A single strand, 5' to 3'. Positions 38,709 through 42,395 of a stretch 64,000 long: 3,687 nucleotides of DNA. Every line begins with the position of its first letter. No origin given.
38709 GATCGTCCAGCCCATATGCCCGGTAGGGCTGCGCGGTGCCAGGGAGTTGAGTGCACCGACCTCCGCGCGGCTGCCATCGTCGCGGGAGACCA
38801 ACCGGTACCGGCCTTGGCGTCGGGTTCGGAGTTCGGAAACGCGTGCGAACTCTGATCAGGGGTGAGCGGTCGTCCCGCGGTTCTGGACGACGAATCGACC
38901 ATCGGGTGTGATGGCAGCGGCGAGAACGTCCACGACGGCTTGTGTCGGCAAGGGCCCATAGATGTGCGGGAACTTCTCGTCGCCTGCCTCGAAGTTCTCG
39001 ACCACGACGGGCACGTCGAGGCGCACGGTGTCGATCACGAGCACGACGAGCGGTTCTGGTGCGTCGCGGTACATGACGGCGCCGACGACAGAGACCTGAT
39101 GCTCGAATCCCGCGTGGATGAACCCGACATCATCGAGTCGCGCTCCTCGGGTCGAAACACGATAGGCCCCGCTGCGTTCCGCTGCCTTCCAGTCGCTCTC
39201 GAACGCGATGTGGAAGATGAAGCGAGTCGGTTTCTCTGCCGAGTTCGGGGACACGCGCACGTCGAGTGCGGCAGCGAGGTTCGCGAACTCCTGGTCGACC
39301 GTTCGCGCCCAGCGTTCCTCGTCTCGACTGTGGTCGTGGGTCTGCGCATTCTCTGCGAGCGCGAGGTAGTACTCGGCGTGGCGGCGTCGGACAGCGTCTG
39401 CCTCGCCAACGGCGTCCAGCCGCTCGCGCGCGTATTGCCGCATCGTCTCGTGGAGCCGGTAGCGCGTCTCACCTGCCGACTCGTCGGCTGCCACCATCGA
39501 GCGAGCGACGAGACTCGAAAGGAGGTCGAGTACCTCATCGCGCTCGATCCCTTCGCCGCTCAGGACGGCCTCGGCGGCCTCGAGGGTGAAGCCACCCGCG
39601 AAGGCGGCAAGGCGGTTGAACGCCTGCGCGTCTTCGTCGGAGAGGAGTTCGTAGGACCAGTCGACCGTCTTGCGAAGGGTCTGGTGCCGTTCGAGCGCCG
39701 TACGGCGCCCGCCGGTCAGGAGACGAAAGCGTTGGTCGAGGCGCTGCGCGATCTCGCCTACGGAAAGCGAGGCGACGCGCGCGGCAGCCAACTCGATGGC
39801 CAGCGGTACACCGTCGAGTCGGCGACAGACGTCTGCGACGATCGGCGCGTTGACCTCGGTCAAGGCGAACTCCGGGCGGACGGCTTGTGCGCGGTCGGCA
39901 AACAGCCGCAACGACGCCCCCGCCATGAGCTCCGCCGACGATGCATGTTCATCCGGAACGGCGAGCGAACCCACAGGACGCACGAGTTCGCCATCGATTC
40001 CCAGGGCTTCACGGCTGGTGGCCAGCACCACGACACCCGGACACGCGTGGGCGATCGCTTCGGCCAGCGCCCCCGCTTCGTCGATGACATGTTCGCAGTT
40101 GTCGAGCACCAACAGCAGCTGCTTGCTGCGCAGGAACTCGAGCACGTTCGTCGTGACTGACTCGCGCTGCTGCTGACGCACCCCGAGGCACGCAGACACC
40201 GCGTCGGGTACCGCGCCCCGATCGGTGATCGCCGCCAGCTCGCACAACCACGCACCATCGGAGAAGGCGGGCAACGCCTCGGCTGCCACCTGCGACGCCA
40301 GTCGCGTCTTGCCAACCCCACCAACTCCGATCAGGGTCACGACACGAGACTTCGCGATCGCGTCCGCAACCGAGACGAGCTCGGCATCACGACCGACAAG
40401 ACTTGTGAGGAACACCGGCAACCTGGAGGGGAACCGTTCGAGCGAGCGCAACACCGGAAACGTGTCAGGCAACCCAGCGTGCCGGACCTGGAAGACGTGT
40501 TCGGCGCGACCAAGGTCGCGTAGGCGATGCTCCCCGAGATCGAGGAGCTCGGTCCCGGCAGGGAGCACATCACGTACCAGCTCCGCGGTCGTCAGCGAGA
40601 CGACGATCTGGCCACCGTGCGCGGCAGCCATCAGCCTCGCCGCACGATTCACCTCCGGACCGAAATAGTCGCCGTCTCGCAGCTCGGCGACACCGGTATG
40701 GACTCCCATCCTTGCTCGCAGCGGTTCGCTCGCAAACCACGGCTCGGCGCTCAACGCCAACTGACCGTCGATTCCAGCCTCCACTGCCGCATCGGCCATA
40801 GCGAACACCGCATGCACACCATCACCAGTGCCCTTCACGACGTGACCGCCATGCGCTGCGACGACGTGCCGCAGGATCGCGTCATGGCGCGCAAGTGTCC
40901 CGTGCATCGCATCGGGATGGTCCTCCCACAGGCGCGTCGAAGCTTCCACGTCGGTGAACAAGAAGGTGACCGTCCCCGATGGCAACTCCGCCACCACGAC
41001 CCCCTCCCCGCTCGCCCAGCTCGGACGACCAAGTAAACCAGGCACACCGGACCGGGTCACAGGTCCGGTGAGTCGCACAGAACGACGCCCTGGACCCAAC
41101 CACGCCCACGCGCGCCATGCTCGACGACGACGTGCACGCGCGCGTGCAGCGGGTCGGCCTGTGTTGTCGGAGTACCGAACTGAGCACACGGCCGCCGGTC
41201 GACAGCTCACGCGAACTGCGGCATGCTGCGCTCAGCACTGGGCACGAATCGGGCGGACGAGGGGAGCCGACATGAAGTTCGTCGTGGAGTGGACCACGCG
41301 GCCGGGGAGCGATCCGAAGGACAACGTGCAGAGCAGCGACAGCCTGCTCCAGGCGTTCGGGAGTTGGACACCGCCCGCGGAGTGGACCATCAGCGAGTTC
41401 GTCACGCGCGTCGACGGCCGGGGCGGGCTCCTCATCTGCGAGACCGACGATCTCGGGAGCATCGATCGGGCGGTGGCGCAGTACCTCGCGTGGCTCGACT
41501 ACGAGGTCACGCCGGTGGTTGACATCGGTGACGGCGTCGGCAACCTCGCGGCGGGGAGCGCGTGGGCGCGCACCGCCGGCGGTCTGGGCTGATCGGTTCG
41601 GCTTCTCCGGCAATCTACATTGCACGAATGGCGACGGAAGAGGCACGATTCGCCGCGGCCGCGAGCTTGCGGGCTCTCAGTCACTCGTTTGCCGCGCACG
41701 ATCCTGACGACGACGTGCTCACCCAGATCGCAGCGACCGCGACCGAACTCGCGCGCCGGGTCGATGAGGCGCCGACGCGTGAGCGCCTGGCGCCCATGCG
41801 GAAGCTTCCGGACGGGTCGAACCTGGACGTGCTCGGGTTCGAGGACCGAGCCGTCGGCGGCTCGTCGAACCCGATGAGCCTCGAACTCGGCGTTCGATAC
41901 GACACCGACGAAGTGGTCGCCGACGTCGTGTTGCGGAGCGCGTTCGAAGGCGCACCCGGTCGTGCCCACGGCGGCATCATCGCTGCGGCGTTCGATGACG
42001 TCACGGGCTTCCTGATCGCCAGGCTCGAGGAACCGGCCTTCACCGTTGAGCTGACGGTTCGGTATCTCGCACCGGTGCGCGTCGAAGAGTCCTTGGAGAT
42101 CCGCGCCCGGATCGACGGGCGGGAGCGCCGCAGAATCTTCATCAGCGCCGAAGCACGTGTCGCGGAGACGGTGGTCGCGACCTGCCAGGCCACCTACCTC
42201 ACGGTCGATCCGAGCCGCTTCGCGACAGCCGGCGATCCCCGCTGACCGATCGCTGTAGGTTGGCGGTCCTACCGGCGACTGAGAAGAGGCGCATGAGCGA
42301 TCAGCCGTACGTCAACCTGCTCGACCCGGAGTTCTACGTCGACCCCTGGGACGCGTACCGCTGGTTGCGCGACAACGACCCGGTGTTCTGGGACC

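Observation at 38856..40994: Cyclase-STAND NTPase whose TPR sensor arm is replaced by a DUF952 domain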

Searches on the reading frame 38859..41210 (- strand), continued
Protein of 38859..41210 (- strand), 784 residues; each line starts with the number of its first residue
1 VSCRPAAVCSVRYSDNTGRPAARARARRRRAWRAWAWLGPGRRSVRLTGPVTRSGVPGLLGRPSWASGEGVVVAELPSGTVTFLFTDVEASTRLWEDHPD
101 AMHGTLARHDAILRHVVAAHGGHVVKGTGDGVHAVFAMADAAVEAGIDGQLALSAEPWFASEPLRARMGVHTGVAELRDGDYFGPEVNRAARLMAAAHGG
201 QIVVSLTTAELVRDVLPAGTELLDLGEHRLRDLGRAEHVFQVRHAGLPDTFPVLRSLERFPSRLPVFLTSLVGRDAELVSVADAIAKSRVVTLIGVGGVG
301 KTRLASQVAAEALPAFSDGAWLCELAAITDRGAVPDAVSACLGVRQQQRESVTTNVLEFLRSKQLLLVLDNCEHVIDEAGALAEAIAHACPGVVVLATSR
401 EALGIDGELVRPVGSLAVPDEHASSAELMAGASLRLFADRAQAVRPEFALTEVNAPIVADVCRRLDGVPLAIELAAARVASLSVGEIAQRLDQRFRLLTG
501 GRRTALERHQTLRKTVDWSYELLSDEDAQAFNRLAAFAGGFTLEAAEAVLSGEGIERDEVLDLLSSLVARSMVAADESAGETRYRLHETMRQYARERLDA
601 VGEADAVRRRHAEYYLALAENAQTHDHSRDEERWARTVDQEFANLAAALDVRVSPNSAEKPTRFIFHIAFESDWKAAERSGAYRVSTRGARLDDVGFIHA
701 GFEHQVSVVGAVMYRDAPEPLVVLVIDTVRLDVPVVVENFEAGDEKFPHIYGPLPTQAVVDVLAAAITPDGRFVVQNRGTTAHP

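Call 84: predict_structure(alignment_id=A3)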
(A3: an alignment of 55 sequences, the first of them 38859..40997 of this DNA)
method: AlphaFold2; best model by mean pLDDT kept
length: 713 residues; sequences in the alignment: 55
mean_pLDDT: 87.8   pTM: 0.61
mean pLDDT of the five models: 87.8, 85.8, 85.6, 83.8, 83.5
residues with pLDDT >= 90: 438; 70-90: 221; 50-70: 30; < 50: 24
segments of 3 or more residues with pLDDT < 50: 187-189, 583-590, 708-713
pLDDT, mean of each block of 10 residues (from residue 1): 76 91 77 88 96 86 96 97 85 90 87 85 91 97 93 86 81 92 59 77 92 96 93 92 90 84 89 76 93 95 94 97 97 95 93 94 95 89 96 93 94 93 65 75 93 96 93 96 93 93 84 90 95 94 91 75 80 82 46 89 96 89 90 88 89 95 78 75 96 91 72 35
secondary structure, 60 per line:
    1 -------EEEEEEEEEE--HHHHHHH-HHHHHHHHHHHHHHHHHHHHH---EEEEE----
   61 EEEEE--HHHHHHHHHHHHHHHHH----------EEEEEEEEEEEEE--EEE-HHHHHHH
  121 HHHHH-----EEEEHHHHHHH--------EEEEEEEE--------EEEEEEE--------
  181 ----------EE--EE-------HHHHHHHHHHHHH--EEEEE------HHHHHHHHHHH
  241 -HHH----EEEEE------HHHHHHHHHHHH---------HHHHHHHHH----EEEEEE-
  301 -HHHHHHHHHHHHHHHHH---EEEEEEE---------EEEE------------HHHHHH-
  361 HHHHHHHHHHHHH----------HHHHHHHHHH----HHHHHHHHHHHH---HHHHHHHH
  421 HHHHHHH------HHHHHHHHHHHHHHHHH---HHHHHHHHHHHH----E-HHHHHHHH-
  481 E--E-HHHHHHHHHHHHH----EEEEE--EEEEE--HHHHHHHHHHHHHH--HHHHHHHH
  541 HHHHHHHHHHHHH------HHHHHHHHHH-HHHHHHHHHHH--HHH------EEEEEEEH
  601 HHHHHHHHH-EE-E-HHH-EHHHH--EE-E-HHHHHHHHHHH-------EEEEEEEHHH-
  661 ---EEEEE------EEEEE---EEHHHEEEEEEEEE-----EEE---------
elements in order (helices of 4 or more, strands of 3 or more residues): E8-17 H20-26 H28-48 E52-56 E61-65 H68-84 E95-107 E110-112 H114-125 E131-134 H135-141 E150-157 E166-172 H204-216 E219-223 H230-240 E249-253 H260-271 H281-289 E294-299 H302-318 E322-328 E338-341 H354-359 H361-373 H384-393 H398-409 H413-427 H434-450 H454-465 H472-479 H486-498 E503-507 E510-514 H517-530 H533-553 H560-569 H571-581 E593-599 H600-609 H621-624 H632-642 E650-656 E664-668 E675-679 E688-696 E702-704

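Call 87: fold_search(model_id=the predicted structure, library=pdb)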
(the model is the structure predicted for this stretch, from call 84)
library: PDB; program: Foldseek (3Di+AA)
matches with E <= 10: 1059; with E <= 0.001: 274
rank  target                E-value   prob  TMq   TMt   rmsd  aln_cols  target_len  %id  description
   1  4wp9_A                4.4e-13  1.00  0.22  0.92   2.2       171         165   34  Crystal structure of Adenylyl cyclase MA1120 from Mycobacterium Avium bound to 2'5'-DD-3'-ATP, Calcium and Magnesium i (released 2015-09-02)
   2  4wp8_B                1.2e-12  1.00  0.22  0.91   2.3       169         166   35  Crystal structure of Adenylyl cyclase Ma1120 from Mycobacterium Avium in complex with 2'5'-DD-3'-ATP and Manganese ion (released 2015-09-02)
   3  5d0e_B                2.0e-12  1.00  0.22  0.93   2.0       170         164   34  Crystal Structure of an adenylyl cyclase Ma1120-Cat in complex with GTP and calcium from Mycobacterium avium (released 2016-08-10)
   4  4wp9_B                2.7e-12  1.00  0.21  0.91   2.2       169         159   37  Crystal structure of Adenylyl cyclase MA1120 from Mycobacterium Avium bound to 2'5'-DD-3'-ATP, Calcium and Magnesium i (released 2015-09-02)
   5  4wp8_A                6.2e-12  1.00  0.21  0.88   2.6       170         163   36  Crystal structure of Adenylyl cyclase Ma1120 from Mycobacterium Avium in complex with 2'5'-DD-3'-ATP and Manganese ion (released 2015-09-02)
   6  5d0g_A                1.0e-11  1.00  0.22  0.92   2.0       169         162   32  Crystal structure of triple mutant (KDA to EGY) of adenylyl cyclase Ma1120 from Mycobacterium avium in complex with GT (released 2016-08-10)
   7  5d0e_A                1.0e-11  1.00  0.22  0.90   2.0       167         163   35  Crystal Structure of an adenylyl cyclase Ma1120-Cat in complex with GTP and calcium from Mycobacterium avium (released 2016-08-10)
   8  5d15_A                1.2e-11  1.00  0.22  0.92   2.3       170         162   35  Crystal structure of an adenylyl cyclase Ma1120 from Mycobacterium avium in complex with ATP and calcium ion (released 2016-08-10)
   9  1fx2                  1.2e-11  1.00  0.23  0.68   3.4       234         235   25  STRUCTURAL ANALYSIS OF ADENYLATE CYCLASES FROM TRYPANOSOMA BRUCEI IN THEIR MONOMERIC STATE (released 2001-02-28)
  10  4wpa_A                2.1e-11  1.00  0.21  0.93   2.4       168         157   34  Crystal structure of Adenylyl cyclase Ma1120 from Mycobacterium Avium bound to Pyrophosphate and Calcium (released 2015-09-02)
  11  1z6t_A                2.5e-11  1.00  0.38  0.45   6.4       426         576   16  Structure of the apoptotic protease-activating factor 1 bound to ADP (released 2005-04-19)
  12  9ria_B                2.6e-11  1.00  0.26  0.22  16.2       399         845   18  Cryo-EM structure of tomato NRC3-AVRcap1b complex (released 2025-07-23)
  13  1fx4                  2.8e-11  1.00  0.24  0.71   2.5       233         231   25  STRUCTURE ANALYSIS OF ADENYLATE CYCLASES FROM TRYPANOSOMA BRUCEI IN THEIR MONOMERIC STATE (released 2001-02-28)
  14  4wpa_B                3.0e-11  1.00  0.22  0.93   1.7       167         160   34  Crystal structure of Adenylyl cyclase Ma1120 from Mycobacterium Avium bound to Pyrophosphate and Calcium (released 2015-09-02)
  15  1z6t_B                3.0e-11  1.00  0.38  0.45   6.6       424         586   15  Structure of the apoptotic protease-activating factor 1 bound to ADP (released 2005-04-19)
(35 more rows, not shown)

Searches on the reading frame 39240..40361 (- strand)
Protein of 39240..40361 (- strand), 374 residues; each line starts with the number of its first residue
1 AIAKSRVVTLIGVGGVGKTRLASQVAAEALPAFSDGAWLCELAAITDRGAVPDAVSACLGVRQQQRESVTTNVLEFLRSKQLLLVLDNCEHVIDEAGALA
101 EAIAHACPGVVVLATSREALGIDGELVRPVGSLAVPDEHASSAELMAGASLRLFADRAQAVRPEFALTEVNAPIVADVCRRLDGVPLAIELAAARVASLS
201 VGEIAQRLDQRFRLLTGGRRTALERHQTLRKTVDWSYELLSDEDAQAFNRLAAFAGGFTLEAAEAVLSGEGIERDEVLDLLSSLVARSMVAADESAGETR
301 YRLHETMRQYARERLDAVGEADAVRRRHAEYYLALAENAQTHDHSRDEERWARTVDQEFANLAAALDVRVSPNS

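Call 59: search_solved_structures(query=window:39240-40361:-, max_evalue=0.01, show_alignments=1)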
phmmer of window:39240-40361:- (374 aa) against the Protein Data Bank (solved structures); distinct sequences matched with E-value up to 0.01: 1.
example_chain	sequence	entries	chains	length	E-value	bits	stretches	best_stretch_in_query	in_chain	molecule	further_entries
8k60_I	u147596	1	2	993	1.6e-09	40.7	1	7-338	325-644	Regulatory protein AfsR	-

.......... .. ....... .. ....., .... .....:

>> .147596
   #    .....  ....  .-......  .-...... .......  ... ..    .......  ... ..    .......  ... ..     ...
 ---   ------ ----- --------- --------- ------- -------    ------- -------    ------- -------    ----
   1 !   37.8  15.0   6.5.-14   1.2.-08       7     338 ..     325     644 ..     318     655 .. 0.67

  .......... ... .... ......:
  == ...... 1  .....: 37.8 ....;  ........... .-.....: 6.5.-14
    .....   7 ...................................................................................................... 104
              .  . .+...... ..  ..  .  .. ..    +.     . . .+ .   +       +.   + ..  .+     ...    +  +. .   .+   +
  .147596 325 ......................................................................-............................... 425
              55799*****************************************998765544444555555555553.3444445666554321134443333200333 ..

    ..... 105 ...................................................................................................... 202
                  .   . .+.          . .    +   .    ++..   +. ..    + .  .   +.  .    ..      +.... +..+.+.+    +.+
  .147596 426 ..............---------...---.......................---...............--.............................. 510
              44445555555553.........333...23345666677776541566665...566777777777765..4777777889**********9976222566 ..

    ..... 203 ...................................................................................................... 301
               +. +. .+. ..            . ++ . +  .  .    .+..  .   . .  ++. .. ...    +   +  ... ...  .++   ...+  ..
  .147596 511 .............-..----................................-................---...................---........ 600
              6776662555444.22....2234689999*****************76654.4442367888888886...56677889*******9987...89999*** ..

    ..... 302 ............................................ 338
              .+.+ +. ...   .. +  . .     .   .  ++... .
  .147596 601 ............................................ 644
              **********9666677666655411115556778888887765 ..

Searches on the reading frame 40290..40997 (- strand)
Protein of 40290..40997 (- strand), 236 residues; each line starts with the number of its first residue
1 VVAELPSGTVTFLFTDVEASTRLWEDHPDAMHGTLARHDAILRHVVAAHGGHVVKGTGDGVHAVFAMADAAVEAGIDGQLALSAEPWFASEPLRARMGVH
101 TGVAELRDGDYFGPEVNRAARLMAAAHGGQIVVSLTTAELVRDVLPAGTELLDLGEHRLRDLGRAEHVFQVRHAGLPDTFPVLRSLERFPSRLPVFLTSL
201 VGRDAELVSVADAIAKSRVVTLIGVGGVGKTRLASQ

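Call 26: search_solved_structures(query=window:40290-40997:-, max_evalue=0.001, show_alignments=3)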
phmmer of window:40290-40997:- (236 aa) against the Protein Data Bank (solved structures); distinct sequences matched with E-value up to 0.001: 12.
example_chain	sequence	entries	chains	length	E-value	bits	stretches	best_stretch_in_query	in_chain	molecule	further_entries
4wp3_A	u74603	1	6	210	6e-21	78.4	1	5-145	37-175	Ma1120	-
4wp8_A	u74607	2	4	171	9.1e-20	74.6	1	9-144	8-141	Ma1120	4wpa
4wp9_A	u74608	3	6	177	9.3e-20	74.5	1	9-145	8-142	Ma1120 | Cyclase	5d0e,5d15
5d0g_A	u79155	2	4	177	1.7e-17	67.2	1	9-145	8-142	Cyclase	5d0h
1fx4_A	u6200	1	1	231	1.1e-16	64.5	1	5-87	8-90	RECEPTOR-TYPE ADENYLATE CYCLASE GRESAG 4.3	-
1fx2_A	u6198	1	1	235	8.7e-16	61.5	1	6-87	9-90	RECEPTOR-TYPE ADENYLATE CYCLASE GRESAG 4.1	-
3mr7_A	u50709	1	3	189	8.5e-15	58.3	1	13-170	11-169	Adenylate/guanylate cyclase/hydrolase, alpha/beta fold family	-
1ybt_A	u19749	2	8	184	5.5e-09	39.3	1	10-142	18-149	hydrolase, alpha/beta hydrolase fold family | lipJ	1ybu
3r5g_A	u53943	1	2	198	3.6e-07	33.4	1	10-171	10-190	CyaB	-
1y10_A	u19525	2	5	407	1.5e-05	28.1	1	9-174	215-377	Hypothetical protein Rv1264/MT1302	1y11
5mbg_A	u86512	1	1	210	0.00036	23.6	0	13-175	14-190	Beta subunit of photoactivated adenylyl cyclase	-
2w01_A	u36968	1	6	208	0.00059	22.8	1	10-143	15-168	ADENYLATE CYCLASE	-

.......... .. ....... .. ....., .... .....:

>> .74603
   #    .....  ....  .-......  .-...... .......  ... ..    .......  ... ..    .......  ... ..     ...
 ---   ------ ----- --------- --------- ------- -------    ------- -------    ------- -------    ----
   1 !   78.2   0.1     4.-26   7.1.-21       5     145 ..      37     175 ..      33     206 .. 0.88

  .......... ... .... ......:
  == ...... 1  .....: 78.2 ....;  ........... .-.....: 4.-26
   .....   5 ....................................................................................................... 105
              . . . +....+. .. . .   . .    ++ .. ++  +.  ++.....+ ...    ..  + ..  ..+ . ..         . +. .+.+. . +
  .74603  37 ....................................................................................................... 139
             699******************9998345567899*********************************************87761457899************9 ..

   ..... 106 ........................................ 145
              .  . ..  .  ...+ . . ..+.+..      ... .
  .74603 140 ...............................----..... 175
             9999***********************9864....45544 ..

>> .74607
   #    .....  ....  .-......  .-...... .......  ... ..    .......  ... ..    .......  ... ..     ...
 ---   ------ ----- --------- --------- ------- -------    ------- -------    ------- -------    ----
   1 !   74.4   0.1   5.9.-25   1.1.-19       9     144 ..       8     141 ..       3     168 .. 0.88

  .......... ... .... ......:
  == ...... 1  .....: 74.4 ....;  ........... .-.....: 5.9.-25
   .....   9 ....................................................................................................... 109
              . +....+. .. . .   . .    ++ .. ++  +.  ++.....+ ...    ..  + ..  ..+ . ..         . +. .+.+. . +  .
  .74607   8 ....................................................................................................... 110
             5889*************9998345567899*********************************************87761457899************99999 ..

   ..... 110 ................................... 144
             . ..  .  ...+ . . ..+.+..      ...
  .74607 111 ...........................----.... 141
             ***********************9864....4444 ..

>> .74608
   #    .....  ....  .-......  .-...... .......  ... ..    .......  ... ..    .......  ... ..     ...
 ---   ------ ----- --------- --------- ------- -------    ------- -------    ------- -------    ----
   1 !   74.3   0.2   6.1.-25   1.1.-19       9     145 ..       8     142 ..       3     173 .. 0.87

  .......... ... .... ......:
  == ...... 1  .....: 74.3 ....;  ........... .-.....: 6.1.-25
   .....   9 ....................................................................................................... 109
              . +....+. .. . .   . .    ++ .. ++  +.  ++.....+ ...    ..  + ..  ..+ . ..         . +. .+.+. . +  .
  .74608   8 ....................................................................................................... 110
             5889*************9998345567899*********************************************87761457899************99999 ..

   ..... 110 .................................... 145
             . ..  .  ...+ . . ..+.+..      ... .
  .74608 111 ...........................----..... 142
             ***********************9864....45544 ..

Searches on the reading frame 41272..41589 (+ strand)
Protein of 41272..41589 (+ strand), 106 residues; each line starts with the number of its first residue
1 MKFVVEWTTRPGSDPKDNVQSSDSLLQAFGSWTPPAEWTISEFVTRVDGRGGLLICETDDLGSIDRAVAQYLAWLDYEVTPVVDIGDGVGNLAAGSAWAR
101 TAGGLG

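Call 27: search_protein_families(library=pfam, proteins=[window:41272-41589:+], max_evalue=0.001)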
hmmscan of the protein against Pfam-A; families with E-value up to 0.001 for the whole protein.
seq(106 aa): 1 family
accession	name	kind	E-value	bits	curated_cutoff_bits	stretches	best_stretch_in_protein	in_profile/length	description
PF11746.14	DUF3303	-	6e-18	65.2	21.2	1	1-94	1-90/92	Domain of unknown function (DUF3303)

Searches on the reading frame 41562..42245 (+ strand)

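Call 25: search_protein_families(library=padloc, proteins=[window:41562-42245:+], max_evalue=0.01)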
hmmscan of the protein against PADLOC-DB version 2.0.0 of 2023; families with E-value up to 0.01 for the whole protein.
window:41562-42245:+ (227 aa): 0 families

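Call 27: search_protein_families(library=pfam, proteins=[window:41562-42245:+], max_evalue=0.001)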
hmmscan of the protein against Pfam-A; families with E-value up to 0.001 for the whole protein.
window:41562-42245:+ (227 aa): 1 family
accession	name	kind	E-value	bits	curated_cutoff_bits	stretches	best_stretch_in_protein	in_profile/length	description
PF03061.28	4HBT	-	3.6e-11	43.7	20.6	1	133-204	2-76/79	Thioesterase superfamily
